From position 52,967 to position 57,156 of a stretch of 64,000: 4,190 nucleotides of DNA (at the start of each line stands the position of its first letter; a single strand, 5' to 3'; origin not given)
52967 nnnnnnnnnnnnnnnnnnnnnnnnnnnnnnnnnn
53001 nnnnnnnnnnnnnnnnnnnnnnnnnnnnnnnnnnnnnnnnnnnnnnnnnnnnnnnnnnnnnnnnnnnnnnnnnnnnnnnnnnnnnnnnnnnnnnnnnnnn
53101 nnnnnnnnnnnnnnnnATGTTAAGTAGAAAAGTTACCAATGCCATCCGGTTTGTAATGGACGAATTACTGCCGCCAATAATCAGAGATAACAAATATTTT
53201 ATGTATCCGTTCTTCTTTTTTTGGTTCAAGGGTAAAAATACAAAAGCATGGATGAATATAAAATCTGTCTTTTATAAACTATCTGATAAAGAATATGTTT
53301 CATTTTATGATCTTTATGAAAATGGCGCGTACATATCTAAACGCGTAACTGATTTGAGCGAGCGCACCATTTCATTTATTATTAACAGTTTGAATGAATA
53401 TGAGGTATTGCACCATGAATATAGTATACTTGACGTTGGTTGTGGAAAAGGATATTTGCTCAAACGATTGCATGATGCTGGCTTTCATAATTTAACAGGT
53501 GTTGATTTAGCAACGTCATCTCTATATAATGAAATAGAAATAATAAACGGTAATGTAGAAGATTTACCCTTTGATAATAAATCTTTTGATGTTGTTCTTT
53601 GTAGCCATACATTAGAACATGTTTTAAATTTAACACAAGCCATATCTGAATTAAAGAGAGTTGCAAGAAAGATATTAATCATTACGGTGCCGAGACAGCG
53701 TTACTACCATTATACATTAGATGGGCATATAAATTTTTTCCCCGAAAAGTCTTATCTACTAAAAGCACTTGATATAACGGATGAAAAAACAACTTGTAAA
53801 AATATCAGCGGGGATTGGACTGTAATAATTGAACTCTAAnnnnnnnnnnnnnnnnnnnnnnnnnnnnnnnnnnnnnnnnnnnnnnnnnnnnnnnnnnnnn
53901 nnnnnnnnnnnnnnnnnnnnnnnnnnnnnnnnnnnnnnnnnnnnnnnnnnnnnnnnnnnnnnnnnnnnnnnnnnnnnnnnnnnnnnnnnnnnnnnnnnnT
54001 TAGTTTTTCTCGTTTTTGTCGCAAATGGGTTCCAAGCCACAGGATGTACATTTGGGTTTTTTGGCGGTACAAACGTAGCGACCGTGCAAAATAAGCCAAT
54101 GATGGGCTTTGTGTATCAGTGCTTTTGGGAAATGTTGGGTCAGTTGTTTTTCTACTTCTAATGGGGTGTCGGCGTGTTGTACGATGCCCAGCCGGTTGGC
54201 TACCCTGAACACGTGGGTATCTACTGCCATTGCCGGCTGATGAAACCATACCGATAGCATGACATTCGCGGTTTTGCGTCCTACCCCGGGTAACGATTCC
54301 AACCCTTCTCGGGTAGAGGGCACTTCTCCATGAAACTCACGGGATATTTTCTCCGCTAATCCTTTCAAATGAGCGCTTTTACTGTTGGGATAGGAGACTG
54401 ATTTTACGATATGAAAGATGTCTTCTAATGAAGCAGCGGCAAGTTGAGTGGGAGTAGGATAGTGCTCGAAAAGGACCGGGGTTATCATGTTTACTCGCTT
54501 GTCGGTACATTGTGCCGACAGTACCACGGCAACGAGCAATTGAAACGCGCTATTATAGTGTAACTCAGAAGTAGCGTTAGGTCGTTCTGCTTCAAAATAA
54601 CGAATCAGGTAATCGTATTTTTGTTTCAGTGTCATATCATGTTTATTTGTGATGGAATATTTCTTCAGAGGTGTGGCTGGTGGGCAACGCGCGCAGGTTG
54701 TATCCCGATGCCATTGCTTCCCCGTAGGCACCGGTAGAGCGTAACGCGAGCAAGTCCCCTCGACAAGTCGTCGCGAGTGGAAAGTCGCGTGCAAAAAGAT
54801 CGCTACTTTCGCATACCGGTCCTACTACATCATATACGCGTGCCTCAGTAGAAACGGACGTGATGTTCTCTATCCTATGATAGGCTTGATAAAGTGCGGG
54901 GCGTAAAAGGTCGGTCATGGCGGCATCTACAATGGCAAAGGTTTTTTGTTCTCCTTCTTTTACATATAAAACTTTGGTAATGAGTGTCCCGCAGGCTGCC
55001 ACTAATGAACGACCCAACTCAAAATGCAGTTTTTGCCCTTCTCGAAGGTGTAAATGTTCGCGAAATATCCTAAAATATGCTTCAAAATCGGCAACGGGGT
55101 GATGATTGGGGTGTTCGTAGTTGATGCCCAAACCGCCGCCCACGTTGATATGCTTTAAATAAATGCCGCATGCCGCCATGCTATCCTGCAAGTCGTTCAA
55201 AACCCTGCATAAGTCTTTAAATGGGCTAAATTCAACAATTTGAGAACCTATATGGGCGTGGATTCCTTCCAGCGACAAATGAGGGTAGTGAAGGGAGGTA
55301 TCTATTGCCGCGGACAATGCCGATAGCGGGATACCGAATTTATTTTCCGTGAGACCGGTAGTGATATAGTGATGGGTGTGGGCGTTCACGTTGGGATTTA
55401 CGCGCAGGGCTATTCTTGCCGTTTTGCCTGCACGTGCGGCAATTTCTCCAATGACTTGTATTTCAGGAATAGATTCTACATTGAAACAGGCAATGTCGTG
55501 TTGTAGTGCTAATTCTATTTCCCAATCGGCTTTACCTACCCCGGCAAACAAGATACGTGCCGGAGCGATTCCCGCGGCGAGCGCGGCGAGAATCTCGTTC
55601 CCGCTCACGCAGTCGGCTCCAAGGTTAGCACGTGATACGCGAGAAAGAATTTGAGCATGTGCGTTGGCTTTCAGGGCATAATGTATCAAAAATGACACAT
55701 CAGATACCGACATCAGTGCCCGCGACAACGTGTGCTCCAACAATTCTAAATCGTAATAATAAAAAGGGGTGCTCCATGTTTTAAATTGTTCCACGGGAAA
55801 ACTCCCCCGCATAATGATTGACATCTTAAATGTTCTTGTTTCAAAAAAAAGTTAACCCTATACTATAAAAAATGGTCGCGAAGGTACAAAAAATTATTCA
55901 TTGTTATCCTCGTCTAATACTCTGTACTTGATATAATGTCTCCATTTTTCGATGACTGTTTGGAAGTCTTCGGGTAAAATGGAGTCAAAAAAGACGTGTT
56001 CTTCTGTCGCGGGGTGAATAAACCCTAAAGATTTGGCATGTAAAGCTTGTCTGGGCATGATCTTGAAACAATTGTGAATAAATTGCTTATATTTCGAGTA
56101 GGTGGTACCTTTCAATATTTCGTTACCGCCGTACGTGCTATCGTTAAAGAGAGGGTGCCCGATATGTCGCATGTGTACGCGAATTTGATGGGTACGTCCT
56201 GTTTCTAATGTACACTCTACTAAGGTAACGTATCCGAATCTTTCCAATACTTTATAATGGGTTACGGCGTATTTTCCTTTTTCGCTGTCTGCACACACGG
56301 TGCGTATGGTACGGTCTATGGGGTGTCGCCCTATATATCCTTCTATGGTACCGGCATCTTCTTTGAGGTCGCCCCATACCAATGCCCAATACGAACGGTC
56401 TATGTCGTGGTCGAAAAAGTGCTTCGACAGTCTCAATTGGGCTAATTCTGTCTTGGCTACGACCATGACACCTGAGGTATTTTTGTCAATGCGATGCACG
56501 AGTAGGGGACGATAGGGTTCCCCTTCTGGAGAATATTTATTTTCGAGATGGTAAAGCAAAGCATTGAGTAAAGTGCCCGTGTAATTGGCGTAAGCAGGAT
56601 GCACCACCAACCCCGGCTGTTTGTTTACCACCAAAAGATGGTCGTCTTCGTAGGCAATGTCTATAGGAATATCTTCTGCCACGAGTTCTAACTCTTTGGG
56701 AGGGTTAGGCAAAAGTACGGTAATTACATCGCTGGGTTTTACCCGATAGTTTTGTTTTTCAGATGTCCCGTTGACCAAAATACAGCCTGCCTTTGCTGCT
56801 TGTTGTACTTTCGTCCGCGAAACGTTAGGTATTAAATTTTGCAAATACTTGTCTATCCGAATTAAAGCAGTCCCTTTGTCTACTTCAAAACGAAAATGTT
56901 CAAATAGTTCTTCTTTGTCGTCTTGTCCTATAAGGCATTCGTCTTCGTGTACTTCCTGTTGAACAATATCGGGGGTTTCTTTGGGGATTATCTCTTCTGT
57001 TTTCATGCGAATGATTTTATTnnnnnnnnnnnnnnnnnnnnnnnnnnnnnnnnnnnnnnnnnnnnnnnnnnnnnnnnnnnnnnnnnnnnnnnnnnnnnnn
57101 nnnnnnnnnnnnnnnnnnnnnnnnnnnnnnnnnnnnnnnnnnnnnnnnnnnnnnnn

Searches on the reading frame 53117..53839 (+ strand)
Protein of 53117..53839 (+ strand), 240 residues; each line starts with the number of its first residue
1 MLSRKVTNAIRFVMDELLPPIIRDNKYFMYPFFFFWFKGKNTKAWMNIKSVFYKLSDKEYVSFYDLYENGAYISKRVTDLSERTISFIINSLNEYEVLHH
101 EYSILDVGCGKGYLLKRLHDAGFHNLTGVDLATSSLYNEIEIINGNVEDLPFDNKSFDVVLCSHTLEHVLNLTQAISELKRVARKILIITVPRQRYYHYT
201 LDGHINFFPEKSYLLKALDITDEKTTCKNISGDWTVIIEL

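Call 4: search_protein_families(library=pfam, proteins=[window:53117-53839:+])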
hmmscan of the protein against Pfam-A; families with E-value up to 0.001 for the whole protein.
window:53117-53839:+ (240 aa): 10 families
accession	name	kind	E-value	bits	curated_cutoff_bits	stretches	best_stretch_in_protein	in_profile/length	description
PF08241.18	Methyltransf_11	-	2.2e-19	70.3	21.2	1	105-185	1-89/95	Methyltransferase domain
PF13649.12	Methyltransf_25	-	5.5e-15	56.3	27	1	104-184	1-94/97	Methyltransferase domain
PF13489.12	Methyltransf_23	-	4.9e-13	49.6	27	1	103-212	25-149/164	Methyltransferase domain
PF13847.12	Methyltransf_31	-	9.2e-12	45.3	27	1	99-190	2-110/145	Methyltransferase domain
PF08242.18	Methyltransf_12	-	6.1e-10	40.2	30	1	105-184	1-93/98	Methyltransferase domain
PF07021.18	MetW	-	7.3e-09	36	21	1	101-196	14-114/193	Methionine biosynthesis protein MetW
PF05148.21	Methyltransf_8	-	3e-06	27.7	27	1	58-185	35-150/219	Hypothetical methyltransferase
PF01209.24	Ubie_methyltran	-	5.4e-05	23.1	20.1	1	136-184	96-144/233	ubiE/COQ5 methyltransferase family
PF13679.12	Methyltransf_32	-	6.3e-05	23.4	27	1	82-134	7-64/143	Methyltransferase domain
PF03291.22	mRNA_G-N7_MeTrfase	-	0.00078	19.1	26.6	1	97-137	58-98/315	mRNA (guanine-N(7))-methyltransferase domain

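Call 7: find_encoding_contigs(protein=window:53117-53839:+, flank=3000, max_places=10)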
Protein window:53117-53839:+ (240 aa): no gene with exactly this product is on record in the collection.

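Call 10: find_homologous_proteins(query=window:53117-53839:+)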
Query window:53117-53839:+ (240 aa): 753 proteins with E <= 0.001 among 2101 candidates; the best 120 are listed.
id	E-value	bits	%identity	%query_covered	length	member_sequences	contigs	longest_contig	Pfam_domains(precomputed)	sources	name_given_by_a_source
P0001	4.9e-124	431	100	81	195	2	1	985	PF07021.19,PF13847.13,PF13489.13,PF13649.13,PF05148.22,PF08241.19,PF08242.19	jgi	-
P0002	1.6e-84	301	58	100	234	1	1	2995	PF07021.19,PF13847.13,PF13489.13,PF13649.13,PF05148.22,PF01209.25,PF08241.19,PF08242.19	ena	-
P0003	2.6e-83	297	57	99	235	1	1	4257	PF07021.19,PF13847.13,PF13489.13,PF13649.13,PF05148.22,PF01209.25,PF08241.19,PF08242.19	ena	-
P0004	2.7e-83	297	57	100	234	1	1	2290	PF07021.19,PF13847.13,PF13489.13,PF13649.13,PF01209.25,PF08241.19,PF08242.19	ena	-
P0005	1.1e-82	295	57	99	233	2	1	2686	PF07021.19,PF13847.13,PF13489.13,PF13649.13,PF05148.22,PF01209.25,PF08241.19,PF08242.19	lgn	-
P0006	3.0e-82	294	58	100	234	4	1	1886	PF07021.19,PF13847.13,PF13489.13,PF13649.13,PF01209.25,PF08241.19,PF08242.19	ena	-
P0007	1.4e-81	292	56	99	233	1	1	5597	PF07021.19,PF13847.13,PF13489.13,PF13649.13,PF05148.22,PF01209.25,PF08241.19,PF08242.19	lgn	-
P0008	7.1e-81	289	56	99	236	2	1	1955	PF07021.19,PF13847.13,PF13489.13,PF13649.13,PF05148.22,PF01209.25,PF08241.19,PF08242.19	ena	-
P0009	3.0e-80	287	54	100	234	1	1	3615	PF07021.19,PF13847.13,PF13489.13,PF13649.13,PF05148.22,PF01209.25,PF08241.19,PF08242.19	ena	-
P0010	4.5e-80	287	55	100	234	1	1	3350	PF07021.19,PF13847.13,PF13489.13,PF13649.13,PF08241.19,PF08242.19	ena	-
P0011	1.6e-79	285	55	100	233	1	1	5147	PF07021.19,PF13847.13,PF13489.13,PF13649.13,PF05148.22,PF01209.25,PF08241.19,PF08242.19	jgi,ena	-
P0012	3.0e-79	284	55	100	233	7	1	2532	PF13847.13,PF13489.13,PF13649.13,PF05148.22,PF01209.25,PF08241.19,PF08242.19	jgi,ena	-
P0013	3.7e-79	284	56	100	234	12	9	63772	PF07021.19,PF13847.13,PF13489.13,PF13649.13,PF01209.25,PF08241.19,PF08242.19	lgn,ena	-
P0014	1.1e-78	282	56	99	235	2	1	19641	PF07021.19,PF13847.13,PF13489.13,PF13649.13,PF05148.22,PF01209.25,PF08241.19,PF08242.19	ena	-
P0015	2.2e-78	281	53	100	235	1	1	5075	PF07021.19,PF13847.13,PF13489.13,PF08003.18,PF13649.13,PF01209.25,PF08241.19,PF08242.19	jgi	jgi:ubiquinone/menaquinone biosynthesis C-methylase UbiE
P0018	3.9e-77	277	53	100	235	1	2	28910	PF07021.19,PF13847.13,PF13489.13,PF13649.13,PF05148.22,PF01209.25,PF08241.19,PF08242.19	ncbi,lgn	-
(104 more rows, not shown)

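Call 11: find_encoding_contigs(protein=P0001, flank=3000, max_places=10)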
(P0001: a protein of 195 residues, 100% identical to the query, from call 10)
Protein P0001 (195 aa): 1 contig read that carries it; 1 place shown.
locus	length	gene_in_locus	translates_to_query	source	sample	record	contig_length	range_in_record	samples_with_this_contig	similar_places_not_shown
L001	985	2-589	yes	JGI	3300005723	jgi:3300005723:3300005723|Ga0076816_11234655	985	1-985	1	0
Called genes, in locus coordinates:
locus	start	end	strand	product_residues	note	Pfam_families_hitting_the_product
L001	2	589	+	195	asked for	PF05148:Methyltransf_8 (weak), PF13489:Methyltransf_23, PF07021:MetW, PF13847:Methyltransf_31, PF08241:Methyltransf_11, PF08242:Methyltransf_12, PF13649:Methyltransf_25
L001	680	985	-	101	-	?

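Call 18: find_encoding_contigs(protein=P0013, flank=4000, max_places=4)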
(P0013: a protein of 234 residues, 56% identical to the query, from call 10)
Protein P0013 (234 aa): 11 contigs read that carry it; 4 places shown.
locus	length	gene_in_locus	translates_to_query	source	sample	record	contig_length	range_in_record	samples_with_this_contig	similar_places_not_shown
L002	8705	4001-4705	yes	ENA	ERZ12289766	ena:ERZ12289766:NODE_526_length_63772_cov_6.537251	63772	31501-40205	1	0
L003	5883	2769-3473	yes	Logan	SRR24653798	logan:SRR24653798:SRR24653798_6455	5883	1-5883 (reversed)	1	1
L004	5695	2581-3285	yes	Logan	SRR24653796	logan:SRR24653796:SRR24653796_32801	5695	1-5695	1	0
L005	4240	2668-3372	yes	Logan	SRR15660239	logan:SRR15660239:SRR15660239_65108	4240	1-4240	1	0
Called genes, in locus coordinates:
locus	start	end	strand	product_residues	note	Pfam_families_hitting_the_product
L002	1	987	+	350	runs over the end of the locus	PF01479:S4 (weak), PF00849:PseudoU_synth_2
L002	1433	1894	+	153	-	PF04073:tRNA_edit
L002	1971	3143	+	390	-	-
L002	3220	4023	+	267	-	PF00535:Glycos_transf_2, PF10111:Glyco_tranf_2_2 (weak)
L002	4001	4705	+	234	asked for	PF01209:Ubie_methyltran (weak), PF13489:Methyltransf_23, PF07021:MetW, PF13847:Methyltransf_31, PF08241:Methyltransf_11, PF08242:Methyltransf_12 (weak), PF13649:Methyltransf_25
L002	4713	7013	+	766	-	PF13428:TPR_14 (faint), PF14559:TPR_19 (faint), PF13231:PMT_2 (weak), PF00515:TPR_1 (faint), PF07719:TPR_2 (faint), PF13181:TPR_8 (faint), PF13176:TPR_7 (faint), PF25060:ARM_TT21_2nd (faint), +2 more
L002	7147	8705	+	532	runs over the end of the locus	PF09820:AAA-ATPase_like, PF08011:PDDEXK_9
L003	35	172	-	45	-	-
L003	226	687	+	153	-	PF04073:tRNA_edit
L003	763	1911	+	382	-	-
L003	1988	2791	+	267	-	PF00535:Glycos_transf_2, PF10111:Glyco_tranf_2_2 (weak)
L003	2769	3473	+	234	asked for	PF01209:Ubie_methyltran (weak), PF13489:Methyltransf_23, PF07021:MetW, PF13847:Methyltransf_31, PF08241:Methyltransf_11, PF08242:Methyltransf_12 (weak), PF13649:Methyltransf_25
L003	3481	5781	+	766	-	PF13428:TPR_14 (faint), PF13231:PMT_2 (weak), PF00515:TPR_1 (faint), PF07719:TPR_2 (faint), PF13181:TPR_8 (faint), PF25060:ARM_TT21_2nd (faint), PF14559:TPR_19 (weak), PF25064:ARM_TT21_5th (faint)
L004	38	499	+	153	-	PF04073:tRNA_edit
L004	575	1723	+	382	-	-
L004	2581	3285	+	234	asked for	PF01209:Ubie_methyltran (weak), PF13489:Methyltransf_23, PF07021:MetW, PF13847:Methyltransf_31, PF08241:Methyltransf_11, PF08242:Methyltransf_12 (weak), PF13649:Methyltransf_25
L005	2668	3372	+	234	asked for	PF01209:Ubie_methyltran (weak), PF13489:Methyltransf_23, PF07021:MetW, PF13847:Methyltransf_31, PF08241:Methyltransf_11, PF08242:Methyltransf_12 (weak), PF13649:Methyltransf_25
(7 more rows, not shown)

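Call 19: find_encoding_contigs(protein=P0018, flank=4000, max_places=3)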
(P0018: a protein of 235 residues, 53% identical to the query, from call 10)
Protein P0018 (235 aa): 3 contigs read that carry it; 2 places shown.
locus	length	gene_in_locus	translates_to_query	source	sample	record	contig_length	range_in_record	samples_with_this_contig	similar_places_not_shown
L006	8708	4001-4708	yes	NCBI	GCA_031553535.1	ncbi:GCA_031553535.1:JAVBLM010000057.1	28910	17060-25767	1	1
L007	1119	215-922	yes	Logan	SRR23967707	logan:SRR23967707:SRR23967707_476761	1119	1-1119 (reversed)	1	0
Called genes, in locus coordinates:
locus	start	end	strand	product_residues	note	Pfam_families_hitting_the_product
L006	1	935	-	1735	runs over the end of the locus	PF18911:PKD_4, PF00801:PKD, PF18911:PKD_4, PF13585:CHU_C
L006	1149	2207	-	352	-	PF00515:TPR_1 (faint), PF07719:TPR_2 (faint), PF13181:TPR_8 (faint), PF14559:TPR_19 (faint)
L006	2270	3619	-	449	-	PF02366:PMT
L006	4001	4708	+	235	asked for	PF05148:Methyltransf_8 (weak), PF01209:Ubie_methyltran (faint), PF13489:Methyltransf_23, PF07021:MetW, PF13847:Methyltransf_31, PF08241:Methyltransf_11, PF08242:Methyltransf_12, PF13649:Methyltransf_25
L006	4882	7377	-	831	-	PF07244:POTRA (faint), PF01103:Omp85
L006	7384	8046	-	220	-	PF03548:LolA, PF16584:LolA_2 (weak)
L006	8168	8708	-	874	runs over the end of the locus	PF13491:FtsK_4TM, PF17854:FtsK_alpha, PF01580:FtsK_SpoIIIE, PF09397:FtsK_gamma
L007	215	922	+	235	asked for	PF05148:Methyltransf_8 (weak), PF01209:Ubie_methyltran (faint), PF13489:Methyltransf_23, PF07021:MetW, PF13847:Methyltransf_31, PF08241:Methyltransf_11, PF08242:Methyltransf_12, PF13649:Methyltransf_25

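Call 22: list_cluster_members(proteins=[P0001])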
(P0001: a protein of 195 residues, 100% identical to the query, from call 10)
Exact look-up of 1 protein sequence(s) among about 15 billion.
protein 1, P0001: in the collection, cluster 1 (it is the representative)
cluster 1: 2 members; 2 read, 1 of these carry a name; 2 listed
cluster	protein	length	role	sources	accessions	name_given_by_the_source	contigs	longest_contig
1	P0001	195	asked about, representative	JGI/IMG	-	-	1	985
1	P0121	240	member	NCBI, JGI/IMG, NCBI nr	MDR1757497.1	MAG: class I SAM-dependent methyltransferase [Bacteroidales bacterium] | SAM-dependent methyltransferase | class I SAM-dependent methyltransferase [Bacteroidales bacterium]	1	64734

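Call 24: find_encoding_contigs(protein=P0121, flank=10000, max_places=10)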
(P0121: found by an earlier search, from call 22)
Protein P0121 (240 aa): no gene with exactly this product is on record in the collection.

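Call 58: search_protein_families(library=ncbifam, proteins=[window:53117-53839:+], max_evalue=0.001)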
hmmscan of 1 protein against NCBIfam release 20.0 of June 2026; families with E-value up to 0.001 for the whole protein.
window:53117-53839:+ (240 aa): 26 families (the best 25 are shown)
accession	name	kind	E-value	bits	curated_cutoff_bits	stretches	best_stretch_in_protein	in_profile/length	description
NF045667.1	MTase_DVU1556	equivalog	1.2e-13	51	155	1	98-184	20-112/213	DVU_1556 family methyltransferase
NF004452.0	PRK05785.1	equivalog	2.3e-13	50.2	207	1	95-191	46-146/228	hypothetical protein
TIGR02081.1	metW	equivalog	7.7e-13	48.4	189.5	1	96-198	9-116/194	methionine biosynthesis protein MetW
TIGR02072.1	BioC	equivalog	6.1e-11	42.6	184.95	1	91-185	26-126/244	malonyl-ACP O-methyltransferase BioC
TIGR01983.1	UbiG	equivalog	6.2e-11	42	102.95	1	86-184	31-144/228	bifunctional 2-polyprenyl-6-hydroxyphenol methylase/3-demethylubiquinol 3-O-methyltransferase UbiG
NF041255.1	mycofact_MftM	equivalog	8.7e-11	41.7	200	1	102-237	141-288/289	mycofactocin oligosaccharide methyltransferase MftM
TIGR01934.1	MenG_MenH_UbiE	subfamily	6.4e-09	35.4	158.35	1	100-185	39-135/223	ubiquinone/menaquinone biosynthesis methyltransferase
NF001244.0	PRK00216.1-5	equivalog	9.7e-08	31.6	216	1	100-185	48-147/236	bifunctional demethylmenaquinone methyltransferase/2-methoxy-6-polyprenyl-1,4-benzoquinol methylase UbiE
NF007610.0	PRK10258.1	equivalog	5.9e-07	29.1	342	1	102-184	44-131/251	malonyl-ACP O-methyltransferase BioC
NF008300.0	PRK11088.1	equivalog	1.3e-06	28.2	303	1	95-205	80-194/272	23S rRNA (guanine(745)-N(1))-methyltransferase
NF052510.1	methyltran_MpqE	exception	1.4e-06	27.9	335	1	133-184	93-144/234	methyl-plastoquinone biosynthesis methyltransferase MpqE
NF001242.0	PRK00216.1-3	equivalog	3e-06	26.8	351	1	133-185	117-169/258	bifunctional demethylmenaquinone methyltransferase/2-methoxy-6-polyprenyl-1,4-benzoquinol methylase UbiE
NF045823.1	PthPhpthDimycoMt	equivalog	3.1e-06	26.6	300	1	104-184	70-159/256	phthiotriol/phenolphthiotriol dimycocerosates methyltransferase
NF041675.1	sarc_dimgly_tmase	equivalog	3.2e-06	27.3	550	1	139-192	117-172/278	sarcosine/dimethylglycine N-methyltransferase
NF001241.0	PRK00216.1-2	equivalog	5.2e-06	26.3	327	1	135-185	91-141/231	demethylmenaquinone methyltransferase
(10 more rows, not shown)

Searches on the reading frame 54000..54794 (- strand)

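Call 4: search_protein_families(library=pfam, proteins=[window:54000-54794:-])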
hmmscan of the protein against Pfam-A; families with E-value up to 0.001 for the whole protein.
window:54000-54794:- (264 aa): 2 families
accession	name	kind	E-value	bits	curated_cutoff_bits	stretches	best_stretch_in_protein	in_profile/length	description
PF00730.31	HhH-GPD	-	6.9e-23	81.5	26.2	1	88-223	1-107/108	HhH-GPD superfamily base excision DNA repair protein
PF00633.29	HHH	-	2.4e-07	30.7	24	1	154-178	2-26/30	Helix-hairpin-helix motif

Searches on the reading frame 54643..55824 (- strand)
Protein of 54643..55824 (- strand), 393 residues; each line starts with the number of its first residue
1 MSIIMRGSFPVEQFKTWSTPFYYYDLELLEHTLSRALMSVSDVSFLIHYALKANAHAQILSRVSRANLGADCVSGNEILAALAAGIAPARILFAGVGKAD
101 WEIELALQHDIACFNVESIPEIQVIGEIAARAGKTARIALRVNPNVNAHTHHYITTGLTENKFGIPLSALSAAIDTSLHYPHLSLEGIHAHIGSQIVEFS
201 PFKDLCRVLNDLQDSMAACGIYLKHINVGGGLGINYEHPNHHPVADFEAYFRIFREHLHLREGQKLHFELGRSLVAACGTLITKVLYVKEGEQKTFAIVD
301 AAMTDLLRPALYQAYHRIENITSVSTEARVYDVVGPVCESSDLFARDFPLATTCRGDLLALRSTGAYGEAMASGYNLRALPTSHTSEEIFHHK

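Call 4: search_protein_families(library=pfam, proteins=[window:54643-55824:-])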
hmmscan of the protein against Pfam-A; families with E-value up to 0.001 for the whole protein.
window:54643-55824:- (393 aa): 3 families
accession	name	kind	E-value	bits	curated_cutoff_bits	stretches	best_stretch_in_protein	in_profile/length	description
PF02784.22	Orn_Arg_deC_N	-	8.9e-50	169.8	23.4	1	44-276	17-247/247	Pyridoxal-dependent decarboxylase, pyridoxal binding domain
PF00278.28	Orn_DAP_Arg_deC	-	2.8e-26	92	23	1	21-365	1-95/95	Pyridoxal-dependent decarboxylase, C-terminal sheet domain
PF01168.26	Ala_racemase_N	-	0.00022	21.5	24.1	1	49-195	25-159/220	Alanine racemase, N-terminal domain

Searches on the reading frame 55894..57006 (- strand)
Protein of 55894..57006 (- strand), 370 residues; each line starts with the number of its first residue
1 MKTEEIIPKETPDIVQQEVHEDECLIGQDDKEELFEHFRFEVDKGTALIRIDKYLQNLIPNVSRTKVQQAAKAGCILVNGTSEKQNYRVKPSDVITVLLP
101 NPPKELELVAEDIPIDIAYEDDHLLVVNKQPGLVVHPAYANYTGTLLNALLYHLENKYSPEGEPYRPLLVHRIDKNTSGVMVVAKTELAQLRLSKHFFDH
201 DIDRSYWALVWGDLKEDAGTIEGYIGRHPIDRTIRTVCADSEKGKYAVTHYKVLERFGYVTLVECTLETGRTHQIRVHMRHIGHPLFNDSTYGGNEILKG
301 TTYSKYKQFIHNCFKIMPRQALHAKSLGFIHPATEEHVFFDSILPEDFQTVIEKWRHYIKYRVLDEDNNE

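Call 4: search_protein_families(library=pfam, proteins=[window:55894-57006:-])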
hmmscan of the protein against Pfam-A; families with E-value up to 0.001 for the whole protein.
window:55894-57006:- (370 aa): 2 families
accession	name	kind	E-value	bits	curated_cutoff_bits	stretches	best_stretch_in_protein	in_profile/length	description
PF00849.27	PseudoU_synth_2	-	1.3e-33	116.8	26.8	1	123-281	1-152/152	RNA pseudouridylate synthase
PF01479.30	S4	-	1.6e-09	37.8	22.8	1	50-95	2-48/48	S4 domain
